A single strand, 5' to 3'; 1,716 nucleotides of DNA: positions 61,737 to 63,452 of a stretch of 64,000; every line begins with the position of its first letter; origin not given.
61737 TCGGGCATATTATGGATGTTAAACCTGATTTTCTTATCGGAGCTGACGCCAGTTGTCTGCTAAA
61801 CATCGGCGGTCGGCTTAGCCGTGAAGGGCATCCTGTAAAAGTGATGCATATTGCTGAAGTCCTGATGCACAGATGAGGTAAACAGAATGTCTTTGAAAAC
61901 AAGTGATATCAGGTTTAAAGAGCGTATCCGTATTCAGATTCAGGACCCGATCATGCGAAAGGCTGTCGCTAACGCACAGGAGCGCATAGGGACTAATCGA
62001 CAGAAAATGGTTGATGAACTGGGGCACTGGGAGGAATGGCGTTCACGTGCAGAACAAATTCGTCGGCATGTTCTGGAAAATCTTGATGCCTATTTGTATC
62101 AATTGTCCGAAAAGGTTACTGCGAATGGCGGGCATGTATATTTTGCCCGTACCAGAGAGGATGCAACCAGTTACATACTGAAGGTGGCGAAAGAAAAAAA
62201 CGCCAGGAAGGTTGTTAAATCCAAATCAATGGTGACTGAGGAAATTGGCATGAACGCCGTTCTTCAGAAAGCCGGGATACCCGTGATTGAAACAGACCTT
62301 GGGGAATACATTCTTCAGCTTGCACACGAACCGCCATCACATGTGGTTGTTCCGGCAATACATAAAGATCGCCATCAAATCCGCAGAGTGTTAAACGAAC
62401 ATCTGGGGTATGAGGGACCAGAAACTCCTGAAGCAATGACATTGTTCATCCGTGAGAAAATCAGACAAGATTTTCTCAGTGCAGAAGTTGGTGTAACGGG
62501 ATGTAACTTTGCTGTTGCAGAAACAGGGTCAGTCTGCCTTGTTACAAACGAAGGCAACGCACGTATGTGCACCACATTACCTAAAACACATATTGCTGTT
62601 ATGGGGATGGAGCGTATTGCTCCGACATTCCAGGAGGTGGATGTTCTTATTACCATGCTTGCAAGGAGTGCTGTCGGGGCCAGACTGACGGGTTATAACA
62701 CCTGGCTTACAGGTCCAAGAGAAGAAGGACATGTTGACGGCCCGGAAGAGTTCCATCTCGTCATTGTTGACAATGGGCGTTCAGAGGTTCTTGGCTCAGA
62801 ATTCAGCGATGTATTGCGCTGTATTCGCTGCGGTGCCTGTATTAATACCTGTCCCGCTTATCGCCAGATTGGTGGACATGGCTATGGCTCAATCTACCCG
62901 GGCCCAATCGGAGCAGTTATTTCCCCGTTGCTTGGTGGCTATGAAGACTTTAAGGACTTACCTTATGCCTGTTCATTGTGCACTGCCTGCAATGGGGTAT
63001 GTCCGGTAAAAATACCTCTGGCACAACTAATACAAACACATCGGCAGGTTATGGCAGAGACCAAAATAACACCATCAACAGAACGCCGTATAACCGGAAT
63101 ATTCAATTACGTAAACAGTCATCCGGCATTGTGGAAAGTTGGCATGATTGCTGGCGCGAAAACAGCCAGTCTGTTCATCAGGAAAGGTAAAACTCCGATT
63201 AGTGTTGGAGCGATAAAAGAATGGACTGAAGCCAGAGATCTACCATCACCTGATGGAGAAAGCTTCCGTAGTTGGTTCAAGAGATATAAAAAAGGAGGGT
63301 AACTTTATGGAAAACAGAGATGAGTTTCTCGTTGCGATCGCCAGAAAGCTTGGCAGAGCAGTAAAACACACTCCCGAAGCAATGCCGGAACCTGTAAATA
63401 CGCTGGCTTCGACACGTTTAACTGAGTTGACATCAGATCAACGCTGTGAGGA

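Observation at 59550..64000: Plasmid-borne lactate permease with lutABC-like (ykgEFG) oxidation genes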

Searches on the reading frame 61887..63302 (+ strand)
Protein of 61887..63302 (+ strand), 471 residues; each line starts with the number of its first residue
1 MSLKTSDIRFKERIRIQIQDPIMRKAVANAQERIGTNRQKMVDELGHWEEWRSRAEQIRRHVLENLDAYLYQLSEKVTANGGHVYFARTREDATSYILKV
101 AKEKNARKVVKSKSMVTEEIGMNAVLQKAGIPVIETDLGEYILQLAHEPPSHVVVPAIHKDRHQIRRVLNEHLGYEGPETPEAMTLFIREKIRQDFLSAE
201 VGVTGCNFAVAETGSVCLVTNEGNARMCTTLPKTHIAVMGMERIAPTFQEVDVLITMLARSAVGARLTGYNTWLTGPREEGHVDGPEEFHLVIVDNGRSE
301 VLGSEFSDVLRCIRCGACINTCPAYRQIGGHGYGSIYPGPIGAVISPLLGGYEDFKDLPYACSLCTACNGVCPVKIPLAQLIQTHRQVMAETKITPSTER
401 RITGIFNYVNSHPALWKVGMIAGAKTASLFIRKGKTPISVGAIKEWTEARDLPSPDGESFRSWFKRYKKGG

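Call 4: search_protein_families(library=pfam, proteins=[window:61887-63302:+])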
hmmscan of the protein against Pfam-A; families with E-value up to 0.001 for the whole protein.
window:61887-63302:+ (471 aa): 9 families
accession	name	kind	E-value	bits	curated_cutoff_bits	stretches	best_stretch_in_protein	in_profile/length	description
PF02589.21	LUD_dom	-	5.7e-52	176.6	22.6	1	72-294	3-189/189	LUD domain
PF13183.11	Fer4_8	-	1.3e-13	51.7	27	1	309-376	2-68/68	4Fe-4S dicluster domain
PF11870.13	LutB_C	-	7.7e-09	36.3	26.8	1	395-467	23-86/88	Lactate utilisation protein B, C-terminal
PF13237.11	Fer4_10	-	3.4e-07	30.5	25.5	0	308-326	5-24/53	4Fe-4S dicluster domain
PF13534.11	Fer4_17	-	6.2e-06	27.1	22.2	1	311-376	1-60/61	4Fe-4S dicluster domain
PF13187.11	Fer4_9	-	1.7e-05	25.2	27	0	291-324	16-49/52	4Fe-4S dicluster domain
PF12838.12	Fer4_7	-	3.2e-05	24.8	27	1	311-376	1-52/52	4Fe-4S dicluster domain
PF12797.12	Fer4_2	-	5.6e-05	23.3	24.5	1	308-324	6-22/22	4Fe-4S binding domain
PF00037.32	Fer4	-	0.00093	19.4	21.1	0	311-324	7-20/24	4Fe-4S binding domain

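Call 47: search_solved_structures(query=window:61887-63299:+, max_evalue=0.001)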
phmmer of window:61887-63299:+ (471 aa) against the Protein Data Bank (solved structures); distinct sequences matched with E-value up to 0.001: 2.
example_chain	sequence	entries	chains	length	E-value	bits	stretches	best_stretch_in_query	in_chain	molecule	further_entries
9sfi_E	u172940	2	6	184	0.0004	22.6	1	304-412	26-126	H(2)/formate:CoB-CoM heterodisulfide,ferredoxin reductase subunit C2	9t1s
5odc_C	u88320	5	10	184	0.00042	22.5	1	306-406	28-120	Heterodisulfide reductase, subunit C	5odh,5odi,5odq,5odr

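Call 48: search_protein_families(library=ncbifam, proteins=[window:61887-63299:+])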
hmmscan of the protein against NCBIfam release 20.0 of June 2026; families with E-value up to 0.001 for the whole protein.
window:61887-63299:+ (471 aa): 12 families
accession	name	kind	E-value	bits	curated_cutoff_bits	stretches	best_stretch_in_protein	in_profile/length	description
TIGR00273.1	TIGR00273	equivalog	1.6e-217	722.5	444.8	1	18-453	1-432/432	LutB/LldF family L-lactate oxidation iron-sulfur protein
NF045670.1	quin_L_LdhH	equivalog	3.2e-127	425.7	800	1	10-469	2-460/706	L-lactate dehydrogenase (quinone) large subunit LdhH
NF008369.0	PRK11168.1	equivalog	5.7e-10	38.6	278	1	311-467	12-157/401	anaerobic glycerol-3-phosphate dehydrogenase subunit C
NF045663.1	diclust_near_Sec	equivalog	7.2e-08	31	530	1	310-397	304-390/759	pyridine nucleotide-disulfide oxidoreductase/dicluster-binding protein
NF008434.0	PRK11274.1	equivalog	1.8e-07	30.5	333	1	303-433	15-146/409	glycolate oxidase subunit GlcF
NF004616.0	PRK05950.1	subfamily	4.8e-06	25.9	228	0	305-327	142-164/238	succinate dehydrogenase iron-sulfur subunit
NF041890.1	hdrC_Methbact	equivalog_domain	8e-06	25.6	270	1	301-394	20-106/192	ferredoxin:CoB-CoM heterodisulfide reductase subunit HdrC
TIGR03379.1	glycerol3P_GlpC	equivalog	2.7e-05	23.1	279.9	1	311-468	6-154/397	anaerobic glycerol-3-phosphate dehydrogenase subunit GlpC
TIGR00384.1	dhsB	subfamily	0.00011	21.8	88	0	305-327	135-157/222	succinate dehydrogenase and fumarate reductase iron-sulfur protein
NF009226.0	PRK12576.1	equivalog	0.00043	19.7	344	0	360-395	208-243/317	succinate dehydrogenase/fumarate reductase iron-sulfur subunit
NF009227.0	PRK12577.1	equivalog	0.00043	19.1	349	0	357-398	206-248/330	succinate dehydrogenase/fumarate reductase iron-sulfur subunit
NF058577.1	FdxA_fam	equivalog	0.00085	19.5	65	0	311-323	37-49/52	4Fe-4S ferredoxin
